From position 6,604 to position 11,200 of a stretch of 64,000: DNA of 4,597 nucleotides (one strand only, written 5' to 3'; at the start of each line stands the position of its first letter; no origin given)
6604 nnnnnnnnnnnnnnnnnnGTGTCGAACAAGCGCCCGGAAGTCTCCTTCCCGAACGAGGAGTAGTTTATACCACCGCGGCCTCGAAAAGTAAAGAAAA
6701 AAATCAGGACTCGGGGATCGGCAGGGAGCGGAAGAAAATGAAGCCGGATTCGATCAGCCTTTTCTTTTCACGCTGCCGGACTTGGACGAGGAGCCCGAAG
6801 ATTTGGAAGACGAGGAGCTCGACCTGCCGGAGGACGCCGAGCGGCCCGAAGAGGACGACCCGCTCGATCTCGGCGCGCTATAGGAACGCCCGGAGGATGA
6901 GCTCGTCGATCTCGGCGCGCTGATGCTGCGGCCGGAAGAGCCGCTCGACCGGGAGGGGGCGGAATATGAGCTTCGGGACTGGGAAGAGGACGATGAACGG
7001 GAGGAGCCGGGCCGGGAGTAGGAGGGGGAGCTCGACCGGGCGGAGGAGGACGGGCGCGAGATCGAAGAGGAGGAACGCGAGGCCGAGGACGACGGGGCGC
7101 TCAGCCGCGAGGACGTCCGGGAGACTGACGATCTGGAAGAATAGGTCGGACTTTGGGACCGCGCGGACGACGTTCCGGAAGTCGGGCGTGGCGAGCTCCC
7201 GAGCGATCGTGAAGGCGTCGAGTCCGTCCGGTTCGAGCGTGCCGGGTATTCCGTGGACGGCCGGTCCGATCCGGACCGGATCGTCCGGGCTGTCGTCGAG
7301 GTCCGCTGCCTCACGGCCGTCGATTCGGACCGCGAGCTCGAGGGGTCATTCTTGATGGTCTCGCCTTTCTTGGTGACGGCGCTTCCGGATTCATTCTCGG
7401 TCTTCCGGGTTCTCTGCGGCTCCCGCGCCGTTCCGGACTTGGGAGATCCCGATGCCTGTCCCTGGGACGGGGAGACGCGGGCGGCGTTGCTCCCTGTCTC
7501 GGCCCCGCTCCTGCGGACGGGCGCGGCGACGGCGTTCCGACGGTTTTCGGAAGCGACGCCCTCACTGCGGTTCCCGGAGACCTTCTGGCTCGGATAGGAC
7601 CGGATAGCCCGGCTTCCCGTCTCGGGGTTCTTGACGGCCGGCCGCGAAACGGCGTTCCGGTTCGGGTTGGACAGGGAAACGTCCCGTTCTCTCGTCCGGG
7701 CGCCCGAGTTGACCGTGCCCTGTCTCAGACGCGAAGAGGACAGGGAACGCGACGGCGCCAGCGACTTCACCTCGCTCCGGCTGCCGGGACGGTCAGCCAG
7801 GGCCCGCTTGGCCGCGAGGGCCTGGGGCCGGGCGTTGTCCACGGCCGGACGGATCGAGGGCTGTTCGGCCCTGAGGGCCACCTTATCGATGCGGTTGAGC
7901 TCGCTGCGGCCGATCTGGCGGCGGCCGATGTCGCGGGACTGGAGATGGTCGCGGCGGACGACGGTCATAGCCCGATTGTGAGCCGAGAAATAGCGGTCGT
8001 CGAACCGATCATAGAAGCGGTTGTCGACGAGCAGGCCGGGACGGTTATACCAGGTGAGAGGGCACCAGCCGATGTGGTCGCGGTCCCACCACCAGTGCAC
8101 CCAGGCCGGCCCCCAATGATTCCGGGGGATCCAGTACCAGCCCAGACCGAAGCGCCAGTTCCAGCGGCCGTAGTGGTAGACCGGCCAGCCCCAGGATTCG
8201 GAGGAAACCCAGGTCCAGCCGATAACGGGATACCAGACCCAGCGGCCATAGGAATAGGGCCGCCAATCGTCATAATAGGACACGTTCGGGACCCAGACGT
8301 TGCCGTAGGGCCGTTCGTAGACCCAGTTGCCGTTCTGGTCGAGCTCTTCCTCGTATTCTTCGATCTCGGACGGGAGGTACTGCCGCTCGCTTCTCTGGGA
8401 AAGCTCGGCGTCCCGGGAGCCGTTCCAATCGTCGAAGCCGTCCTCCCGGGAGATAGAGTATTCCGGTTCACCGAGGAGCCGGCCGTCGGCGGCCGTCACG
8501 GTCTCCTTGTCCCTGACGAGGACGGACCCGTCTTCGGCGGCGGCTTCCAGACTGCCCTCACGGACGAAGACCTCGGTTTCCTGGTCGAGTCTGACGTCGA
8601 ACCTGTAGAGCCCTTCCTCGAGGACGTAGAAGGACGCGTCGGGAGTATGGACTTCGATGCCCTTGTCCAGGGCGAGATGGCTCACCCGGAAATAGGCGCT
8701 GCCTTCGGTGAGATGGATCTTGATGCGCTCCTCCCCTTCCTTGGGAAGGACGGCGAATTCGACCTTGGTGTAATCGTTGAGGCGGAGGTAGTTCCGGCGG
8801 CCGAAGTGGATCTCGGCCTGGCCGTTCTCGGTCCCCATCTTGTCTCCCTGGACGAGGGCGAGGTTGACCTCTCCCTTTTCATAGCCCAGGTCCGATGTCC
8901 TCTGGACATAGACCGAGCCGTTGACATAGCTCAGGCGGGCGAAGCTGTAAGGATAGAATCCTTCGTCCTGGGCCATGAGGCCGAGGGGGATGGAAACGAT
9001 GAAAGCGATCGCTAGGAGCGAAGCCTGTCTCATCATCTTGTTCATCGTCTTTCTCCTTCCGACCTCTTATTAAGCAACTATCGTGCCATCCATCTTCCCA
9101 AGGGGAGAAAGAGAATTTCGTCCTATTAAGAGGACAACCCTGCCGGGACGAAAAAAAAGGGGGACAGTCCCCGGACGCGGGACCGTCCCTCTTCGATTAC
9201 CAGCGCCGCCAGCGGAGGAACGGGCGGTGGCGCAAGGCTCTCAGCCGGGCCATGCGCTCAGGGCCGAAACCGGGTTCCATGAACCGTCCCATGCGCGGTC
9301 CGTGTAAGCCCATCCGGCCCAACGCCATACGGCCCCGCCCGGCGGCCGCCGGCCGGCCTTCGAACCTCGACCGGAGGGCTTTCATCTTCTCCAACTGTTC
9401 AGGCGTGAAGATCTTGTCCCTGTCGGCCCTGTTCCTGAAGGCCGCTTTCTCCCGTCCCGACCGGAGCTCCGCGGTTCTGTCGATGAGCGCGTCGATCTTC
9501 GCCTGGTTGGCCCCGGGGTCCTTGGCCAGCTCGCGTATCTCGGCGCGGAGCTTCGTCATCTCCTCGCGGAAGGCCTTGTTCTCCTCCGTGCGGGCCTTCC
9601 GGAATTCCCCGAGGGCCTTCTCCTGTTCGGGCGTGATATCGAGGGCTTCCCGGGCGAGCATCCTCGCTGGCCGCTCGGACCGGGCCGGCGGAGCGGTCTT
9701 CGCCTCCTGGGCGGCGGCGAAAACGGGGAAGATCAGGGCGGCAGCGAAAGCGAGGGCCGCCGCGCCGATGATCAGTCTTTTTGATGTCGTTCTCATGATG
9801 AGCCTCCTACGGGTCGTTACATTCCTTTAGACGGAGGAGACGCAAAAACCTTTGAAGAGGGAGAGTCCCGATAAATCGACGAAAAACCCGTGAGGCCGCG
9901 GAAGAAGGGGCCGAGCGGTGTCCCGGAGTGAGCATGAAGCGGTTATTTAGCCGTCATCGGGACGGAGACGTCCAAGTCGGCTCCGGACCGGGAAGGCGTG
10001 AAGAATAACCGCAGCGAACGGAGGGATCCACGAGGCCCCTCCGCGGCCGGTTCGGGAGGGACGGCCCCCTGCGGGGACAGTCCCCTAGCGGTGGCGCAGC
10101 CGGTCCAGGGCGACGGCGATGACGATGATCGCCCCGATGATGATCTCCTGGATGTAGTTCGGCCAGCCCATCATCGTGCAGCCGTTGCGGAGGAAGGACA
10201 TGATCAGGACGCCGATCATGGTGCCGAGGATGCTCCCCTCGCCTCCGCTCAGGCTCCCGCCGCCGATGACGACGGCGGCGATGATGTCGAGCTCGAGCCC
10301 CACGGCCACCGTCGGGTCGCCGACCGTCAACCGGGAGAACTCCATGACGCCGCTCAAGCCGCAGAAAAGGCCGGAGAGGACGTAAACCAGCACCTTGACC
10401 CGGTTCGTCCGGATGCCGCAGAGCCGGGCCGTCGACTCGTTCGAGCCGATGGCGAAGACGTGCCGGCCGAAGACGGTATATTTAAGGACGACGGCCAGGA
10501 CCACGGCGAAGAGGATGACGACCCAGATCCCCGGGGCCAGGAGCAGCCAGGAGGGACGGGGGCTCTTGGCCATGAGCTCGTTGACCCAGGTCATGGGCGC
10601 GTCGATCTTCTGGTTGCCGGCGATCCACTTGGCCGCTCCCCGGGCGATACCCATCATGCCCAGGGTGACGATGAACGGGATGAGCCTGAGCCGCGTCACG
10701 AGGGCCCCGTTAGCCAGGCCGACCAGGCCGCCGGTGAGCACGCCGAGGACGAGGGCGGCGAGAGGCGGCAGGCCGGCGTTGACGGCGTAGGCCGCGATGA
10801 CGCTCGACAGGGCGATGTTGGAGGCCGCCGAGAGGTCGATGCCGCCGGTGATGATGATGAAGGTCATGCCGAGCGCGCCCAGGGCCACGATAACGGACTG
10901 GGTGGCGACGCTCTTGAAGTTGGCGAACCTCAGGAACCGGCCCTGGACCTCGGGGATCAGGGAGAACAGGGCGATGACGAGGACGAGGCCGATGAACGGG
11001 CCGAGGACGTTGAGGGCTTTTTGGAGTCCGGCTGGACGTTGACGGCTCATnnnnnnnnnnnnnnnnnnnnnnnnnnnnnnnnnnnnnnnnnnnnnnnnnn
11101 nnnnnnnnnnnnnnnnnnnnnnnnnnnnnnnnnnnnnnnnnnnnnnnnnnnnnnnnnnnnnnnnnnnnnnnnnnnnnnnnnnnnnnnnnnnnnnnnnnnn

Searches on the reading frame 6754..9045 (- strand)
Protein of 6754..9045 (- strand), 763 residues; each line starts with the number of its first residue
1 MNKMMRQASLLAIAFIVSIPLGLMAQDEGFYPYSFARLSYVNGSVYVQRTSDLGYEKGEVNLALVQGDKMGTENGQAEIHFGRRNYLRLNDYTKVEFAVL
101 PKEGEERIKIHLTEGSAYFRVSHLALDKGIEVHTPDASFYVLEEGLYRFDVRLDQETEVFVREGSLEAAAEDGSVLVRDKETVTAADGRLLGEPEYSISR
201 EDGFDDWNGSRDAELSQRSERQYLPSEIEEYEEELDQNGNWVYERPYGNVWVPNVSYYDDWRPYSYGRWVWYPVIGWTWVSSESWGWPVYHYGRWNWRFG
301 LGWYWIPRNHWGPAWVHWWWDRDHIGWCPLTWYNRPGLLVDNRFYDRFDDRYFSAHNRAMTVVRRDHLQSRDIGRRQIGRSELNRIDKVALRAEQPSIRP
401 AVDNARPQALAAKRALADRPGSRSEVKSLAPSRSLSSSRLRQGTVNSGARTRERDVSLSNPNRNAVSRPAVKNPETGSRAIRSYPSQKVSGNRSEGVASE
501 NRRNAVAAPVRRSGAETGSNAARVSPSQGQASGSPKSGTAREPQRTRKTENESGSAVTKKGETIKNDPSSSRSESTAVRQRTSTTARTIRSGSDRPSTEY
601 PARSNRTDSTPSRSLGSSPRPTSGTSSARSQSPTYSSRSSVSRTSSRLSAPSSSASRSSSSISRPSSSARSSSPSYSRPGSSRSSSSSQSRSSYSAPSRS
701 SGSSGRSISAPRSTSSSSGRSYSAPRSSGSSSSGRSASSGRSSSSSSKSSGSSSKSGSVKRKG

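Call 23: search_protein_families(library=pfam, proteins=[window:6754-9045:-], max_evalue=0.001)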
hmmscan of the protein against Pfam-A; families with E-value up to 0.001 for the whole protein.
window:6754-9045:- (763 aa): 2 families
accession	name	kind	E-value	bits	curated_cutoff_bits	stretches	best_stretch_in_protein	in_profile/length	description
PF20245.3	DUF6600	-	6e-27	94.2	27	1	233-332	2-100/102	Family of unknown function (DUF6600)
PF04773.18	FecR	-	8e-08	33.1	24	1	72-166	5-96/97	FecR protein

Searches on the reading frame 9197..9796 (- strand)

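Call 23: search_protein_families(library=pfam, proteins=[window:9197-9796:-], max_evalue=0.001)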
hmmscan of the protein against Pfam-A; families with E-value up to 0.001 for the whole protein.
window:9197-9796:- (199 aa): 2 families
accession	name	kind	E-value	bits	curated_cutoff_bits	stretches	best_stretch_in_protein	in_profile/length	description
PF13801.11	Metal_resist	-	1.8e-07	31.8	29.2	1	13-118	5-106/125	Heavy-metal resistance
PF07813.17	LTXXQ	-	5.4e-07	30.7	24.3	1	49-141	10-99/100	LTXXQ motif family protein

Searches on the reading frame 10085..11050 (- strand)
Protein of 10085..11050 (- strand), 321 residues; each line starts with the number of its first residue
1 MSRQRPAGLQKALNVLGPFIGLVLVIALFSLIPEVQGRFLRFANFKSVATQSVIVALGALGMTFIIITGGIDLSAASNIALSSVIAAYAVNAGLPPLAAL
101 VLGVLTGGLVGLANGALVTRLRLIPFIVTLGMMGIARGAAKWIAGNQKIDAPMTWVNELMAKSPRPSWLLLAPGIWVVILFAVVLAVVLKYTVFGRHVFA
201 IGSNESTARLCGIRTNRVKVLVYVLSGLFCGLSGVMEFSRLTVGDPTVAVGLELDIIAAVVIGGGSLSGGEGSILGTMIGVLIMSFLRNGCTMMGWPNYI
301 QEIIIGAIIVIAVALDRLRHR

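Call 36: search_protein_families(library=pfam, proteins=[window:10085-11050:-], max_evalue=0.001)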
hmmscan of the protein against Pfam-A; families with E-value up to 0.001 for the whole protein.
window:10085-11050:- (321 aa): 1 family
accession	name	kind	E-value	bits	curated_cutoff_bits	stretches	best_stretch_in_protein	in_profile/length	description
PF02653.21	BPD_transp_2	-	5.9e-52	176.9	26.8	1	47-313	4-269/269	Branched-chain amino acid transport system / permease component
